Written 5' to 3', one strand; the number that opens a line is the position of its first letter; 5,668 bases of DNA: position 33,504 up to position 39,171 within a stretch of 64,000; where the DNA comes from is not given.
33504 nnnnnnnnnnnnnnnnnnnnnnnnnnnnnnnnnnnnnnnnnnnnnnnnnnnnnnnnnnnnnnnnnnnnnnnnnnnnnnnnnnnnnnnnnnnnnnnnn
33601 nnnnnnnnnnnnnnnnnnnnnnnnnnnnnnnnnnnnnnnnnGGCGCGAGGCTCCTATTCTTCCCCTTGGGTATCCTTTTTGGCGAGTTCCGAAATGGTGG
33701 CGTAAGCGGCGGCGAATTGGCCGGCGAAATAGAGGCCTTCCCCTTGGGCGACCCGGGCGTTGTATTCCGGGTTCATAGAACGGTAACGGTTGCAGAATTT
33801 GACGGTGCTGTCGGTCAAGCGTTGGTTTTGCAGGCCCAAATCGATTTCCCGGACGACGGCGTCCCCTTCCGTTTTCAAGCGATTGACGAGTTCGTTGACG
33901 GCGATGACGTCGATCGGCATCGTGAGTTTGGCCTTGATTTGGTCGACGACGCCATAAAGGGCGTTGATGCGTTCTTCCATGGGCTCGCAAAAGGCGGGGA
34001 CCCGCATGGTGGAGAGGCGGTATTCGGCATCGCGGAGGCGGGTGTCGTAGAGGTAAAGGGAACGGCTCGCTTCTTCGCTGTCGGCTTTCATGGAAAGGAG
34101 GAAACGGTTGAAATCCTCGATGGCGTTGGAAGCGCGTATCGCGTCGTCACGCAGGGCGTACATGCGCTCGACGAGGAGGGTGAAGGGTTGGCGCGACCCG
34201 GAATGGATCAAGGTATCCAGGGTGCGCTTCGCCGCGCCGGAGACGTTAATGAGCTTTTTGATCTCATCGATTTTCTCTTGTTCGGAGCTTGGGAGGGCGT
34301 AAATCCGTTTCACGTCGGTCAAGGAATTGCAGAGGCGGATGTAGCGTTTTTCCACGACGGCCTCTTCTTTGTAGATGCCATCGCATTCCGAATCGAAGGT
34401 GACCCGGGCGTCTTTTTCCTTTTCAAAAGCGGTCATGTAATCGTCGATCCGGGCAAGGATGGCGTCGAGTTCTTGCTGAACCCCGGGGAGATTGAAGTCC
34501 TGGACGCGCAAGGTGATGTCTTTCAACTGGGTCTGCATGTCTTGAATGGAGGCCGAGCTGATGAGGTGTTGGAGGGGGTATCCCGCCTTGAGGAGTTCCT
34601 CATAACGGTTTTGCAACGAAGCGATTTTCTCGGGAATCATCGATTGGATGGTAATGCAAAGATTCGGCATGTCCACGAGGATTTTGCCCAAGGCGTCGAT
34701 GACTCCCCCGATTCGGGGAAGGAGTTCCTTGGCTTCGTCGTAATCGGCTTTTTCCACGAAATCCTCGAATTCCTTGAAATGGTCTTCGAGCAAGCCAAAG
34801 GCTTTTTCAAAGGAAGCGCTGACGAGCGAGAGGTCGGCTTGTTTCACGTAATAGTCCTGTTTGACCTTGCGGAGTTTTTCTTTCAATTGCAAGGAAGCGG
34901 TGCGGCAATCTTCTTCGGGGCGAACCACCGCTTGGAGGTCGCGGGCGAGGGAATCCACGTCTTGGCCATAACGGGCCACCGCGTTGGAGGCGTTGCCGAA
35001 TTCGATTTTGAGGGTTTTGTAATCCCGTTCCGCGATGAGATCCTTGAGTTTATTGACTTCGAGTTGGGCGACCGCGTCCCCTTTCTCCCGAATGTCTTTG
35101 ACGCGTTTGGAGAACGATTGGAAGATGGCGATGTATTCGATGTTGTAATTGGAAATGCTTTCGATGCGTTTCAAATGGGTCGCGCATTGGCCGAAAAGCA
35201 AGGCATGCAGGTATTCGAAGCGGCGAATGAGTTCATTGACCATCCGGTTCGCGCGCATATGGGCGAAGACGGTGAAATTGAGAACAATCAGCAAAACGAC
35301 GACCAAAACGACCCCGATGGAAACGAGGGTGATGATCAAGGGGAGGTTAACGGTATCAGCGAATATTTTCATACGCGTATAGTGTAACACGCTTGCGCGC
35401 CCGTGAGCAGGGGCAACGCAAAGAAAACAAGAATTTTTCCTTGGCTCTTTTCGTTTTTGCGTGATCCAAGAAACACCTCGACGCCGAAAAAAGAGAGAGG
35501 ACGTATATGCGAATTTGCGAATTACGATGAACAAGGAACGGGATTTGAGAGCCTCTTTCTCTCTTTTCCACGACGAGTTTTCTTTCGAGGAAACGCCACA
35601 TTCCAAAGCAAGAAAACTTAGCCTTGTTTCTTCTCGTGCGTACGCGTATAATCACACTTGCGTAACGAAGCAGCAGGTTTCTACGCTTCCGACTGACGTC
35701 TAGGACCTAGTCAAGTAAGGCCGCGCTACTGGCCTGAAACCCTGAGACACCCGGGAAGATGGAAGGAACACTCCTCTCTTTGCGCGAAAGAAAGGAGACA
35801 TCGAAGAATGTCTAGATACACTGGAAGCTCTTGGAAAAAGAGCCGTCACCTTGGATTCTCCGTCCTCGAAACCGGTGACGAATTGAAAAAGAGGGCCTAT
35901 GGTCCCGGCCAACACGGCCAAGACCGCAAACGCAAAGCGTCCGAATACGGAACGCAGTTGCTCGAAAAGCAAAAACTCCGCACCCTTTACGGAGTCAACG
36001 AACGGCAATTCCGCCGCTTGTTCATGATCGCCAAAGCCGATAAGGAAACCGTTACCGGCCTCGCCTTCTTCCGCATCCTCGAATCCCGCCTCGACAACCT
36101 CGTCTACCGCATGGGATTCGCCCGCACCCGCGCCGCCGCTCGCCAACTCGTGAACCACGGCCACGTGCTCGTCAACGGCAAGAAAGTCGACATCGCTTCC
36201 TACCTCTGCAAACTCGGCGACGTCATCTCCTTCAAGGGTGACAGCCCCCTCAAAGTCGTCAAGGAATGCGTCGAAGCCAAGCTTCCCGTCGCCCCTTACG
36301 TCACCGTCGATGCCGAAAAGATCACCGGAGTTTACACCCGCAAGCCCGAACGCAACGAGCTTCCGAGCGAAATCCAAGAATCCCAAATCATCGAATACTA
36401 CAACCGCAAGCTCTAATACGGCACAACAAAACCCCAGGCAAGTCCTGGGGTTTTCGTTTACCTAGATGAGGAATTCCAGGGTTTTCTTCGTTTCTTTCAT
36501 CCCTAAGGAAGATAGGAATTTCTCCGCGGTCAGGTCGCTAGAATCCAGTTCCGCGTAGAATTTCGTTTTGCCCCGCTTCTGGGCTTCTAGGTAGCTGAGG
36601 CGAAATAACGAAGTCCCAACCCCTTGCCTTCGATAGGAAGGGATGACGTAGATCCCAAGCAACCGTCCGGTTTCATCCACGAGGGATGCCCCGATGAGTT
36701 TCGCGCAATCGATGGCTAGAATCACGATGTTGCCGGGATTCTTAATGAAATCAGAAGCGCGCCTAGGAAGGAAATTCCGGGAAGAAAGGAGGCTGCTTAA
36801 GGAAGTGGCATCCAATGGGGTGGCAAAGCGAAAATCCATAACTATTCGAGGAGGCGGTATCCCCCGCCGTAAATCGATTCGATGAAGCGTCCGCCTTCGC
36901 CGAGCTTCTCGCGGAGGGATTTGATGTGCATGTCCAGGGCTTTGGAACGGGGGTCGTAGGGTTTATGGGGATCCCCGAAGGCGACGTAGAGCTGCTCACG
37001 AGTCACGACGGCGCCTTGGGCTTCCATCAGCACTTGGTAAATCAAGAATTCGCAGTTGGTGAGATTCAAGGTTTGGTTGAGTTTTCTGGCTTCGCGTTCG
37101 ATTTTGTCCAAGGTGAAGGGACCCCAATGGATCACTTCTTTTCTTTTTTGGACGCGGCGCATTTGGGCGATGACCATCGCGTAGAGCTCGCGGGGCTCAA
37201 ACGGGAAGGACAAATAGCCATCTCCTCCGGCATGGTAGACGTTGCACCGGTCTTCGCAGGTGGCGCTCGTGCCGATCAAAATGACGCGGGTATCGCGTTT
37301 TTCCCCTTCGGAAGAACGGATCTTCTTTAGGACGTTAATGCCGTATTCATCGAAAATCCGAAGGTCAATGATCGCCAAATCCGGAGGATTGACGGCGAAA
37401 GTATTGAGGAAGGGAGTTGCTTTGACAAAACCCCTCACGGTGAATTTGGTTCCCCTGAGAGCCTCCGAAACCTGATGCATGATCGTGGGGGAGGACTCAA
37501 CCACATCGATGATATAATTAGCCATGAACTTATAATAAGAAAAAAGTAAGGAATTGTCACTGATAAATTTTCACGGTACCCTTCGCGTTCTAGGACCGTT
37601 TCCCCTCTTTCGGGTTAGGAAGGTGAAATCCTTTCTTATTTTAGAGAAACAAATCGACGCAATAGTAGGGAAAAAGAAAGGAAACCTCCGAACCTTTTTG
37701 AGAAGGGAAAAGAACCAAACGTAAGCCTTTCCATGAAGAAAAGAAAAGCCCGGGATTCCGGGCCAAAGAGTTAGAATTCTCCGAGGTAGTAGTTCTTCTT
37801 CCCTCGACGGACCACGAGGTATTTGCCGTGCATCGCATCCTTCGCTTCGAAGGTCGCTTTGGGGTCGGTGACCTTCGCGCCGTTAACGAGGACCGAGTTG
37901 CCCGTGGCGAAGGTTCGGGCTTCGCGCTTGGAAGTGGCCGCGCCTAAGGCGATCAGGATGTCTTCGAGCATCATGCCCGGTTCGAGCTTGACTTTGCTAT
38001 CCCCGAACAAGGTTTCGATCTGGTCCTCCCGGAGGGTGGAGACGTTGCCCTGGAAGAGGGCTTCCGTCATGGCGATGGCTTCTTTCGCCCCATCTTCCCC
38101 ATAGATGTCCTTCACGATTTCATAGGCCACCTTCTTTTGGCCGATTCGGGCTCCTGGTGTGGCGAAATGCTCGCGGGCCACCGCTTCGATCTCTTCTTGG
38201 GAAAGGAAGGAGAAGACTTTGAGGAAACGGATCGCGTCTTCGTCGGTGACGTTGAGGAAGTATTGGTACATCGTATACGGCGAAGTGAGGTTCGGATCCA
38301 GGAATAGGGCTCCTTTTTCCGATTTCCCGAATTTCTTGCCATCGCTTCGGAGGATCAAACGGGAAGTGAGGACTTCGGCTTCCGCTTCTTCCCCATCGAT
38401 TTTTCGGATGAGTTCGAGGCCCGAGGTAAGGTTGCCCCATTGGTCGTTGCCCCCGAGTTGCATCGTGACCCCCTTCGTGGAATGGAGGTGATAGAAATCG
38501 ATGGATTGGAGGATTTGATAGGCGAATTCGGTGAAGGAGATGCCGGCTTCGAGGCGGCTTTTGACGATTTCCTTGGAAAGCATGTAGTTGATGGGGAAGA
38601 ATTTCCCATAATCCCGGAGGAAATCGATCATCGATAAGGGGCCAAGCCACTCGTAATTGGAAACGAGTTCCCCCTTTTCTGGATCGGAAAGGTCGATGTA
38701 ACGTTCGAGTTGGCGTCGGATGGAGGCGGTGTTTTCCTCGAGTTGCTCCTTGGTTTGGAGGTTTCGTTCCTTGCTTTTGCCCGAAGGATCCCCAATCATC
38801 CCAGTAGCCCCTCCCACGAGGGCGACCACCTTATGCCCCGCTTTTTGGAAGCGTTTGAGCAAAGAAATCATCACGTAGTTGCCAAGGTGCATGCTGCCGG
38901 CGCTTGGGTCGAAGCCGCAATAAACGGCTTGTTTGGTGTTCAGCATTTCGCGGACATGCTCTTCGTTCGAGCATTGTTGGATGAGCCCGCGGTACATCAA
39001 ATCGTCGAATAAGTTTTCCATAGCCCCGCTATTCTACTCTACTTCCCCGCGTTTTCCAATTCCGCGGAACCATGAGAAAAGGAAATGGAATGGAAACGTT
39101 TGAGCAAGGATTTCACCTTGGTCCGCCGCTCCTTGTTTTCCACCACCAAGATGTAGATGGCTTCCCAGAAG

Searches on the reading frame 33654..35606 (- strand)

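Call 73: search_protein_families(library=pfam, proteins=[window:33654-35606:-], max_evalue=0.00001)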
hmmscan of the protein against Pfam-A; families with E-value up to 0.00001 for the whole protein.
window:33654-35606:- (650 aa): 1 family
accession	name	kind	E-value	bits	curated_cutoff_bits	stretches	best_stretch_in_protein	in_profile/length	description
PF06160.17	EzrA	-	6.6e-61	206.7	39.6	1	99-640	3-540/557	Septation ring formation regulator, EzrA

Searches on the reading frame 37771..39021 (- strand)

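Call 73: search_protein_families(library=pfam, proteins=[window:37771-39021:-], max_evalue=0.00001)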
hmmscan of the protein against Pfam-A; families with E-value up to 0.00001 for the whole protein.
window:37771-39021:- (416 aa): 2 families
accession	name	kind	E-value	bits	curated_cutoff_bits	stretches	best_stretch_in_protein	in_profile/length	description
PF00579.31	tRNA-synt_1b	-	1.9e-76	257.6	21.1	1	29-324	4-292/292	tRNA synthetases class I (W and Y)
PF22421.1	SYY_C-terminal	-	1.4e-19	70.2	27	1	347-413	15-82/83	Tyrosine--tRNA ligase SYY-like C-terminal domain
